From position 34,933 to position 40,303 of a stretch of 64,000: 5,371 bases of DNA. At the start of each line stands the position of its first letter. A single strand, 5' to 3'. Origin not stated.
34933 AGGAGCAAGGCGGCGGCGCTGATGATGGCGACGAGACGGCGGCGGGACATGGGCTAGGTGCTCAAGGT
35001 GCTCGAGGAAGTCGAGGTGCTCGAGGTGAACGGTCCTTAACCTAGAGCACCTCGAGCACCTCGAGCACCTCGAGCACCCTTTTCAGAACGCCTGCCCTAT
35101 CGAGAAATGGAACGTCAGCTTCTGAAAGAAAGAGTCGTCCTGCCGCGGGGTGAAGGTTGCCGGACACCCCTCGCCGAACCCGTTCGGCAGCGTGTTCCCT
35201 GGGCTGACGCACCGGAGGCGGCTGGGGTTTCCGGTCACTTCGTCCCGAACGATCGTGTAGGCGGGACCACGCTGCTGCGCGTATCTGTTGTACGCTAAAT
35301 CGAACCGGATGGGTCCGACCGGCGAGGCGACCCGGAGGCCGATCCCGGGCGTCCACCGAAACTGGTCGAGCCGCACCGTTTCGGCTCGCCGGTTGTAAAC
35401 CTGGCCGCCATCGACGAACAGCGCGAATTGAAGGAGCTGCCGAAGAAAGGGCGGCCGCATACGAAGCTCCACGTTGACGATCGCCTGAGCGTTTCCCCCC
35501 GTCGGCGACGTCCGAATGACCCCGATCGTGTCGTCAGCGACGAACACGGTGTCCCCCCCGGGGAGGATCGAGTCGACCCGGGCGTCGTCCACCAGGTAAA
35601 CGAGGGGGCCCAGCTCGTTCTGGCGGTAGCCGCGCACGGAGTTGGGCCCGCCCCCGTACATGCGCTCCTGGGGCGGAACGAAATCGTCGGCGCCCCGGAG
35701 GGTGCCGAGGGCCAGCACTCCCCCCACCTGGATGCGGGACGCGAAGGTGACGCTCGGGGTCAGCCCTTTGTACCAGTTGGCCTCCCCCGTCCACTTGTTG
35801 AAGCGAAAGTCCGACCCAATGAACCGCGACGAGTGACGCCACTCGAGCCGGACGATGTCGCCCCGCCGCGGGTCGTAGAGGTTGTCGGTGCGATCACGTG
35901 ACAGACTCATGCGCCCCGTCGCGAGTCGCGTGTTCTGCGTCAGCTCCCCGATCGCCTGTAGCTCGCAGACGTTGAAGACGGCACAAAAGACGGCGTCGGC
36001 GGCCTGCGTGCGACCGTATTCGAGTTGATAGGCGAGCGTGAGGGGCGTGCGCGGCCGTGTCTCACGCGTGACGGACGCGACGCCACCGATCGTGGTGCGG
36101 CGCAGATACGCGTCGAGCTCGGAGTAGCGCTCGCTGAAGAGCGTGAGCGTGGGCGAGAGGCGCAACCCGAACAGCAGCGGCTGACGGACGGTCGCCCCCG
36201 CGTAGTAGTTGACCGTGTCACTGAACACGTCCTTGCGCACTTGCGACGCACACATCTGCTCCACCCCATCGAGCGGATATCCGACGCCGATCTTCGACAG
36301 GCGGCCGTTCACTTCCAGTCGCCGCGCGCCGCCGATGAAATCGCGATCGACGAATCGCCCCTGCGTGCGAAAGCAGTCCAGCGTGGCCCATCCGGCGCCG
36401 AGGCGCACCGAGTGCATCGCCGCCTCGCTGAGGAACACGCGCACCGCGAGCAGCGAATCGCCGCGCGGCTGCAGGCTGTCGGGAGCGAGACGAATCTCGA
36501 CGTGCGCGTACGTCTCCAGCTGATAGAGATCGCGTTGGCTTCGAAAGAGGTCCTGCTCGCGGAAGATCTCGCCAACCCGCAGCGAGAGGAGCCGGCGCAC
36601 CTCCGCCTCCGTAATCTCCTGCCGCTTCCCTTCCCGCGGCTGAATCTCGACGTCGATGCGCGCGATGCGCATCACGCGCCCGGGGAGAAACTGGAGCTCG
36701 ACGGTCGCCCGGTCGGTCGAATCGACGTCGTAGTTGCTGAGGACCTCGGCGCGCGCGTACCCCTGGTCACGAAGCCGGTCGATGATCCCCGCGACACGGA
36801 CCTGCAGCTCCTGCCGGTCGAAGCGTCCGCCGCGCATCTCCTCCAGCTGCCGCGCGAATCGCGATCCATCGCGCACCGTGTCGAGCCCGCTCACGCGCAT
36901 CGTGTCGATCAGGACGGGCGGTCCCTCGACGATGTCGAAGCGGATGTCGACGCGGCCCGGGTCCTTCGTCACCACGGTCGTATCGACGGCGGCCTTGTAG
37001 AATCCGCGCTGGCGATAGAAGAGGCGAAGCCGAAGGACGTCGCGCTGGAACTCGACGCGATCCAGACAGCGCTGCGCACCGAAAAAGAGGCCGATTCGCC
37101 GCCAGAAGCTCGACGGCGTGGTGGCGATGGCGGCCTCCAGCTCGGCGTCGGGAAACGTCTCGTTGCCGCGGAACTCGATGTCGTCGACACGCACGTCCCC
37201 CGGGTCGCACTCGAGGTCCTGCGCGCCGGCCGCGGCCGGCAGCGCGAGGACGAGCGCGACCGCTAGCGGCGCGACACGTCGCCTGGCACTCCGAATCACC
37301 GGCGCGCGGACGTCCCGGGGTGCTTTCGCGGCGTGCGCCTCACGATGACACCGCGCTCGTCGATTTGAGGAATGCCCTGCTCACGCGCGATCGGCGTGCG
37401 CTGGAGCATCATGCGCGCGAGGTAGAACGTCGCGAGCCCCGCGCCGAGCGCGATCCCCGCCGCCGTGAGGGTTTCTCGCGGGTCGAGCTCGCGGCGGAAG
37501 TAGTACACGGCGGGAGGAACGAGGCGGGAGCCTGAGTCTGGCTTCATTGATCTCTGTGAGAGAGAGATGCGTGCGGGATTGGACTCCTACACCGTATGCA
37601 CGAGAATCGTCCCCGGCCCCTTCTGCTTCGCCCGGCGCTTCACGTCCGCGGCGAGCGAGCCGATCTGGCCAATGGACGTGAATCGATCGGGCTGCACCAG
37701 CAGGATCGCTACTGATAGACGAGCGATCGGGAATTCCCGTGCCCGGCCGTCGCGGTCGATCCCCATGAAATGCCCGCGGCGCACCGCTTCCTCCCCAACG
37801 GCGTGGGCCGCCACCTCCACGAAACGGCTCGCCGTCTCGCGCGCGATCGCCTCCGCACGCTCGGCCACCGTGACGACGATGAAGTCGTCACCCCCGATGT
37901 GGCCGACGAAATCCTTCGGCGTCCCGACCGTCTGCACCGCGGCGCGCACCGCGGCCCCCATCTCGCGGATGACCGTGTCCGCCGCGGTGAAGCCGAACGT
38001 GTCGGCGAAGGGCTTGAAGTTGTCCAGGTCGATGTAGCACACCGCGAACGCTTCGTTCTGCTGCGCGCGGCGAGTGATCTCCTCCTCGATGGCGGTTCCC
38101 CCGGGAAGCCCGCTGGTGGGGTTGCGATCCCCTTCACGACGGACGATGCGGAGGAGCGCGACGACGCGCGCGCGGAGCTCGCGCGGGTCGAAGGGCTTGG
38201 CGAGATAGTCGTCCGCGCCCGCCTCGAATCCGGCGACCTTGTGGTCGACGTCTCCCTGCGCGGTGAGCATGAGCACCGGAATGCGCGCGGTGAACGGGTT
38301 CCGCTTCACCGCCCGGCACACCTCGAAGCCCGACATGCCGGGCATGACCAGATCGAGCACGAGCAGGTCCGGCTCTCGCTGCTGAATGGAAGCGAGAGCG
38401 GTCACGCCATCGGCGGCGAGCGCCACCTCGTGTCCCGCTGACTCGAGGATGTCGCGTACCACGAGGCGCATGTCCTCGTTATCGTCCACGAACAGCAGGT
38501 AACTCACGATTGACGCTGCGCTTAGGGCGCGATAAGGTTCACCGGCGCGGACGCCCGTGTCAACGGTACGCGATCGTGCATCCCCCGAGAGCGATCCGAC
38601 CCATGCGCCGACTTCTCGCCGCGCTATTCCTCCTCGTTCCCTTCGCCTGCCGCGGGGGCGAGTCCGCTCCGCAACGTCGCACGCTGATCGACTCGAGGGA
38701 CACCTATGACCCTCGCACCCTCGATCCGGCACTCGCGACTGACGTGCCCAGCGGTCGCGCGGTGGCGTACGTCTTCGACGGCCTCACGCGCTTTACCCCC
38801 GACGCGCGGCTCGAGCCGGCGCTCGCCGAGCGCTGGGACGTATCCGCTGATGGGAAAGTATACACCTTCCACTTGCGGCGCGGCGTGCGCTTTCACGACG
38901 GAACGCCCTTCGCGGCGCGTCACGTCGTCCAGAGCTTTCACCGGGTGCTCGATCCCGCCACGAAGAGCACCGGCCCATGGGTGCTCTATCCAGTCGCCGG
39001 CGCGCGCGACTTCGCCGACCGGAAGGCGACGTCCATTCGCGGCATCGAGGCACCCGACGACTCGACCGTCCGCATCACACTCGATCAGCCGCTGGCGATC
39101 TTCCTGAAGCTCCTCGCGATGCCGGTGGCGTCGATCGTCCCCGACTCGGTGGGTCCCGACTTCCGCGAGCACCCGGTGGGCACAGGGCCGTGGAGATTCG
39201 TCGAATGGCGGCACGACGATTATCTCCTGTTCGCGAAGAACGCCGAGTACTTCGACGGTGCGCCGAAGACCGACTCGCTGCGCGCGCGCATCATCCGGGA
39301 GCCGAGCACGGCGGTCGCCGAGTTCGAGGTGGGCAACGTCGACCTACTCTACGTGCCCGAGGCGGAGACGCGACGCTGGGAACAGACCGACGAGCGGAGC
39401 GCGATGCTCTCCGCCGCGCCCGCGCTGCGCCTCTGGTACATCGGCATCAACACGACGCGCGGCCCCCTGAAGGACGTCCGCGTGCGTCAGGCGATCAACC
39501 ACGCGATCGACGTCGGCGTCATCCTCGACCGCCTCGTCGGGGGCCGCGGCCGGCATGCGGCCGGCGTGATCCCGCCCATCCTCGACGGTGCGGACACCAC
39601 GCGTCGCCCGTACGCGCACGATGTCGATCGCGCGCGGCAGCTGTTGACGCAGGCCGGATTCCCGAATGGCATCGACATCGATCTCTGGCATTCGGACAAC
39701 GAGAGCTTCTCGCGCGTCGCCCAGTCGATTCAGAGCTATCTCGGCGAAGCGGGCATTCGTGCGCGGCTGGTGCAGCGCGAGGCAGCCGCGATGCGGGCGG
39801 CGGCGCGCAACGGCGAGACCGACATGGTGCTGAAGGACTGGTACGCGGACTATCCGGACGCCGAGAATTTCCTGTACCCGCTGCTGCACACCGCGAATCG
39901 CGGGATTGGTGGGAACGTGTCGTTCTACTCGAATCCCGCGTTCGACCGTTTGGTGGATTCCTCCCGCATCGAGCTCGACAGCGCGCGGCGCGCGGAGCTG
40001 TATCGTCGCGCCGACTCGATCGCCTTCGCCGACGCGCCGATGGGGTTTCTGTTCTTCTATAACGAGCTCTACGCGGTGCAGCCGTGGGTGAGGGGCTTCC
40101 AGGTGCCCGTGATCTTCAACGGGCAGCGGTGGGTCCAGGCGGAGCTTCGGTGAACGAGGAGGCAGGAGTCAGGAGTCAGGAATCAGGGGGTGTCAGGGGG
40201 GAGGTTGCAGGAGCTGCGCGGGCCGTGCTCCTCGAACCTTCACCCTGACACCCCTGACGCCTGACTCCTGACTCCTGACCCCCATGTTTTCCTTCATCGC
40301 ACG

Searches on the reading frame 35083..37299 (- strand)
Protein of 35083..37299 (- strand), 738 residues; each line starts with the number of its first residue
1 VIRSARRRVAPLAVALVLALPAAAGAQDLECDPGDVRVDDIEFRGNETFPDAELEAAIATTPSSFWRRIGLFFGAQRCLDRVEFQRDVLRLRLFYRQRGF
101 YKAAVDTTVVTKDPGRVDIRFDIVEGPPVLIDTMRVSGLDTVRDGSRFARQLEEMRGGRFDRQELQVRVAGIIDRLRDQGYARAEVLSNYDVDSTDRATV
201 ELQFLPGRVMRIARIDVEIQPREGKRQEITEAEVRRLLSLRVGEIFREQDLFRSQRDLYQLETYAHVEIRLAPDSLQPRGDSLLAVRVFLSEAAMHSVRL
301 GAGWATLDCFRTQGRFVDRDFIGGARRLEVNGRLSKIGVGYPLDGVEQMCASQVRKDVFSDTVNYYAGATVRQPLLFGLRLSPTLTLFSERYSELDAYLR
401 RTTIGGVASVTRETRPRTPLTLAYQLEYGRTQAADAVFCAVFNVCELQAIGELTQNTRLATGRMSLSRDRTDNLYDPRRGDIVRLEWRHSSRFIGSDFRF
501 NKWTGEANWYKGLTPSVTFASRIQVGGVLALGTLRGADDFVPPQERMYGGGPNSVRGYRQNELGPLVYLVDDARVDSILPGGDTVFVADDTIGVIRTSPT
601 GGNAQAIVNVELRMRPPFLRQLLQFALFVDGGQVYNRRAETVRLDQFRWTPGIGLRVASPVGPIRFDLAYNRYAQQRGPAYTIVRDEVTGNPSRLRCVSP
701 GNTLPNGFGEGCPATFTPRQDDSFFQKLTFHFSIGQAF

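Call 64: search_protein_families(library=pfam, proteins=[window:35083-37299:-])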
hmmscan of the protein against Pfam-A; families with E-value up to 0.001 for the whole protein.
window:35083-37299:- (738 aa): 2 families
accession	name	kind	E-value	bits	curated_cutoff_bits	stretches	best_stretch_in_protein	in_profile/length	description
PF01103.29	Omp85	-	7.5e-44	151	24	1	365-738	20-325/325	Omp85 superfamily domain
PF07244.20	POTRA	-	8.8e-23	81.3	21.3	2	36-126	1-79/79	Surface antigen variable number repeat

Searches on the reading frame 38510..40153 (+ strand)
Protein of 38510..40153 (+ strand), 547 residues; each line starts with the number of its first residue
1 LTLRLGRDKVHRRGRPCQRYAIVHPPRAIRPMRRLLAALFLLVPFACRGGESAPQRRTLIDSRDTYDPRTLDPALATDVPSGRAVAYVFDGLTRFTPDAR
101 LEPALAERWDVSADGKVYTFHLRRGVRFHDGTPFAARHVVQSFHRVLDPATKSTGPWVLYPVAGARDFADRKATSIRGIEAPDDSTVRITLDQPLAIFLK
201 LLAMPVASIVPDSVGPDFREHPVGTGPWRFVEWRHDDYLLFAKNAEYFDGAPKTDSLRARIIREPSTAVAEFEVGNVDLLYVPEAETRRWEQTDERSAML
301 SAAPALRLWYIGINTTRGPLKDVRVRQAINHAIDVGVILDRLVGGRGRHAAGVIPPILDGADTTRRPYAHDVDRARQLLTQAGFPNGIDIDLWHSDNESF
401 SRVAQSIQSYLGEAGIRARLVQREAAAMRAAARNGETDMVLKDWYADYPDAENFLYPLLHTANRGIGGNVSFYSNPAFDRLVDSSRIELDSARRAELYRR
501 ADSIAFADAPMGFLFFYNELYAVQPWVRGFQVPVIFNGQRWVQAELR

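Call 11: search_protein_families(library=pfam, proteins=[window:38510-40153:+])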
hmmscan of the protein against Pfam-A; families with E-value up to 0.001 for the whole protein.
window:38510-40153:+ (547 aa): 1 family
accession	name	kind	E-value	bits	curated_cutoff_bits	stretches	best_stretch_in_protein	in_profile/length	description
PF00496.27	SBP_bac_5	-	6.6e-94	315.5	32.4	1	101-463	2-365/368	Bacterial extracellular solute-binding proteins, family 5 Middle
